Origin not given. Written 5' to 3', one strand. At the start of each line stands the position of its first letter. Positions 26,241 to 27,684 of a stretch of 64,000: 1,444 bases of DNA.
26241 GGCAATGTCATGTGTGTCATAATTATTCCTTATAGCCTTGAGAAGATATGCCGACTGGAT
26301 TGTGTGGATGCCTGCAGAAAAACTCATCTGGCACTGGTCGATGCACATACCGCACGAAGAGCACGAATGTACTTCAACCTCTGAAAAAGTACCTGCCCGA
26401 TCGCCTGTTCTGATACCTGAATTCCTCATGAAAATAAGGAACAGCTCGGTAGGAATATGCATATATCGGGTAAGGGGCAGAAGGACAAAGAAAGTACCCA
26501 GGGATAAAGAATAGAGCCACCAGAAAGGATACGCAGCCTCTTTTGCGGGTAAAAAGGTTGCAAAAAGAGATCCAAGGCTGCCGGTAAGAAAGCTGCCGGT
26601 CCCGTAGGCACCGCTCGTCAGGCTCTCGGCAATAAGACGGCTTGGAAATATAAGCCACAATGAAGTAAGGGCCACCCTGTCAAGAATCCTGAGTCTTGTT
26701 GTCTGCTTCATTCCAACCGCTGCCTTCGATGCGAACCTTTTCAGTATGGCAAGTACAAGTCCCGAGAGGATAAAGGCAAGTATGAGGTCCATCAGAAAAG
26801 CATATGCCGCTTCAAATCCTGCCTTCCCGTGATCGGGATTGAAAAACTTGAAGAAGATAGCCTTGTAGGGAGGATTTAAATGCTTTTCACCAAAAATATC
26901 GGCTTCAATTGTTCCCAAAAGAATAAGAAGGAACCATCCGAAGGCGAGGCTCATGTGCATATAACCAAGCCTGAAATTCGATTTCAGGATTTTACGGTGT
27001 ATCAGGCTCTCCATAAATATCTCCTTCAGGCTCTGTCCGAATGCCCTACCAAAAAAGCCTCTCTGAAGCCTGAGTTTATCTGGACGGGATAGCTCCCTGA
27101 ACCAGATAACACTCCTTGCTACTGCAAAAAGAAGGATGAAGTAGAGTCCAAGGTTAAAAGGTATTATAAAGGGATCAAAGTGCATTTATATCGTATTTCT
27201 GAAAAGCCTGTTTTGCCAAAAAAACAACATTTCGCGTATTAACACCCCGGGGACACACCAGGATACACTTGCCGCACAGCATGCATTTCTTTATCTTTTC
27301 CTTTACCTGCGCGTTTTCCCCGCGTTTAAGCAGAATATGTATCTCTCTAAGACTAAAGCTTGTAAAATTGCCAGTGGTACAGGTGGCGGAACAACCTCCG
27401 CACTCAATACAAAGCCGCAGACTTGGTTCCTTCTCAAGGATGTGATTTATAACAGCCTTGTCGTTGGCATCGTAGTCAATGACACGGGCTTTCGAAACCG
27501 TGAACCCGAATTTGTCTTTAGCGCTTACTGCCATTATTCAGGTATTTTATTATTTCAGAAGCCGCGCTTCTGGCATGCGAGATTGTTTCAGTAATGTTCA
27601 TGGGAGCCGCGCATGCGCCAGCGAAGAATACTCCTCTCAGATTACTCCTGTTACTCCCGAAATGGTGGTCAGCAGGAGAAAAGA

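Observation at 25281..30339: Five-gene Hdr-like operon with sHdr-type gene order but a membrane-anchored terminal subunit and no recognisable thiol or sulfur-carrier partner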

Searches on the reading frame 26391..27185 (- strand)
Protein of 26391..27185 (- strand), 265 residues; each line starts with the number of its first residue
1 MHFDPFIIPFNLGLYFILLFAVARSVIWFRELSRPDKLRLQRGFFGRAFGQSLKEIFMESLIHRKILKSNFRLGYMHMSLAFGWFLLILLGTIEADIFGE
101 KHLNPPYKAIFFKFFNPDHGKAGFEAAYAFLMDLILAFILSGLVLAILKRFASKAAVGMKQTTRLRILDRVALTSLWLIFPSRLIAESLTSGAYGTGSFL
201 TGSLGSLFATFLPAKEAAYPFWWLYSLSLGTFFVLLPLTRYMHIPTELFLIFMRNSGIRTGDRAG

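Call 54: search_solved_structures(query=A3, max_evalue=10, show_alignments=3)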
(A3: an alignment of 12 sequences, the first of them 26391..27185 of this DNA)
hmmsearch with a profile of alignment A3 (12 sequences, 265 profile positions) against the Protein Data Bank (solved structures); distinct sequences matched with E-value up to 10: 0.

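Call 57: search_protein_families(library=pfam, alignment_id=A3, max_evalue=10)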
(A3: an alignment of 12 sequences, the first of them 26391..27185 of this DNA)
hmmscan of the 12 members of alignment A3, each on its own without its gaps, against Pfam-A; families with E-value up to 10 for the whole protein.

A. member 1, window:26391-27185:- (265 aa): 0 families

B. families by the number of members that match (of 12 scanned): 5 families
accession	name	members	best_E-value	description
PF18920.5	DUF5671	1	0.0062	Domain of unknown function (DUF5671)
PF03806.19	ABG_transport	1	0.0085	AbgT putative transporter family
PF03151.22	TPT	1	0.0099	Triose-phosphate Transporter family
PF23973.1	DUF7299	1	3.8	Family of unknown function (DUF7299)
PF02096.25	60KD_IMP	1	5.2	60Kd inner membrane protein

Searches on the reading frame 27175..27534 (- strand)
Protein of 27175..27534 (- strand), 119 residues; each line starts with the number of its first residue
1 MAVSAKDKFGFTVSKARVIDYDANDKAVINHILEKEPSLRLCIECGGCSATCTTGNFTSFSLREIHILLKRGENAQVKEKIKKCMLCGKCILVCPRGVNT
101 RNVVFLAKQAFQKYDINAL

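Call 3: search_protein_families(library=pfam, proteins=[window:27175-27534:-], max_evalue=0.01)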
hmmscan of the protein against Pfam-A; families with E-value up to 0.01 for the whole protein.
window:27175-27534:- (119 aa): 13 families
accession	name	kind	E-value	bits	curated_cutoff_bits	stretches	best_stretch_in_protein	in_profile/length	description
PF12838.12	Fer4_7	-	4.4e-08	33.9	27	1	42-98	2-52/52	4Fe-4S dicluster domain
PF13534.11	Fer4_17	-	6.2e-08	33.5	22.2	1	42-99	2-61/61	4Fe-4S dicluster domain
PF13187.11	Fer4_9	-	7.9e-08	32.6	27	2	42-97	2-50/52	4Fe-4S dicluster domain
PF13183.11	Fer4_8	-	8.2e-08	33.1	27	1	39-98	2-68/68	4Fe-4S dicluster domain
PF13237.11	Fer4_10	-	2.4e-07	31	25.5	1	40-95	7-53/53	4Fe-4S dicluster domain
PF00037.32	Fer4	-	1.2e-05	25.4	21.1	1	83-97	7-21/24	4Fe-4S binding domain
PF25160.1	LdpA_Fe-S-bd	-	7.4e-05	22.9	27.6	0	81-97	25-41/49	LdpA Fe-S cluster-binding domain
PF13484.11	Fer4_16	-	0.00025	22.2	30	1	42-96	2-65/66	4Fe-4S double cluster binding domain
PF12800.12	Fer4_4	-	0.00047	20.7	24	0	83-97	3-17/17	4Fe-4S binding domain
PF12837.12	Fer4_6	-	0.00056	20.2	25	0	83-98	8-23/24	4Fe-4S binding domain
PF13746.11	Fer4_18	-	0.00081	20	27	1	71-104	48-81/114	4Fe-4S dicluster domain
PF14697.11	Fer4_21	-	0.00084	19.9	35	1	41-95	7-52/59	4Fe-4S dicluster domain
PF12797.12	Fer4_2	-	0.0011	19.2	24.5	1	82-95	8-21/22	4Fe-4S binding domain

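Call 4: search_protein_families(library=ncbifam, proteins=[window:27175-27534:-], max_evalue=0.01)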
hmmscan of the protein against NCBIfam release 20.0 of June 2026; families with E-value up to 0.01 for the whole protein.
window:27175-27534:- (119 aa): 51 families (the best 25 are shown)
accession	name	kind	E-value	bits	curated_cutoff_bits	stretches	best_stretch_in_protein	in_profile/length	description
NF041779.1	hetero_SS_HdrC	equivalog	1.3e-09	37.8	350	1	39-110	30-102/198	ferredoxin:CoB-CoM heterodisulfide reductase subunit HdrC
TIGR03290.1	CoB_CoM_SS_C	equivalog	4.6e-09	36.4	160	1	40-112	2-76/144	CoB--CoM heterodisulfide reductase subunit C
NF041890.1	hdrC_Methbact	equivalog_domain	4.9e-08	32.8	270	1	28-110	16-100/192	ferredoxin:CoB-CoM heterodisulfide reductase subunit HdrC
TIGR00314.1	cdhA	equivalog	3.3e-07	28.5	781.3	1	29-110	391-465/784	CO dehydrogenase/acetyl-CoA synthase complex subunit alpha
NF040864.1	HgcB_ferredoxin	equivalog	7.9e-07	28.8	99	1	77-100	9-32/93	mercury methylation ferredoxin HgcB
TIGR02512.1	FeFe_hydrog_A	subfamily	1.4e-06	27.5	405.95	1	41-97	8-65/375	[FeFe] hydrogenase, group A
TIGR00384.1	dhsB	subfamily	1.6e-06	27.7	88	0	70-102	184-216/222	succinate dehydrogenase and fumarate reductase iron-sulfur protein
NF040762.1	Hydr_FeFe_Clost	exception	7e-06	24.9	900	1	41-97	145-202/572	ferredoxin hydrogenase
NF045874.1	Vhu_polyferre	exception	7.1e-06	25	600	1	32-96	284-343/381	F420-non-reducing hydrogenase associated-polyferredoxin VhuB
TIGR01971.1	NuoI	subfamily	7.9e-06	25.5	113.05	1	30-97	32-96/121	NADH-quinone oxidoreductase, chain I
NF004898.0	PRK06259.1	equivalog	8.4e-06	24.7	385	1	31-101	125-205/488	fumarate reductase (CoM/CoB) subunit TfrB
NF005746.0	PRK07570.1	subfamily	1.2e-05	24.7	243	1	20-112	137-242/250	succinate dehydrogenase/fumarate reductase iron-sulfur subunit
NF006221.0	PRK08348.1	subfamily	2.5e-05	24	124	1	41-107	45-100/136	NADH-plastoquinone oxidoreductase subunit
NF008434.0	PRK11274.1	equivalog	2.5e-05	23.4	333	1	33-110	16-101/409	glycolate oxidase subunit GlcF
NF042909.1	FMH_DH_FwdF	exception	2.7e-05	23.4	375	1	41-97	16-70/336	tungsten-dependent formylmethanofuran dehydrogenase subunit FwdF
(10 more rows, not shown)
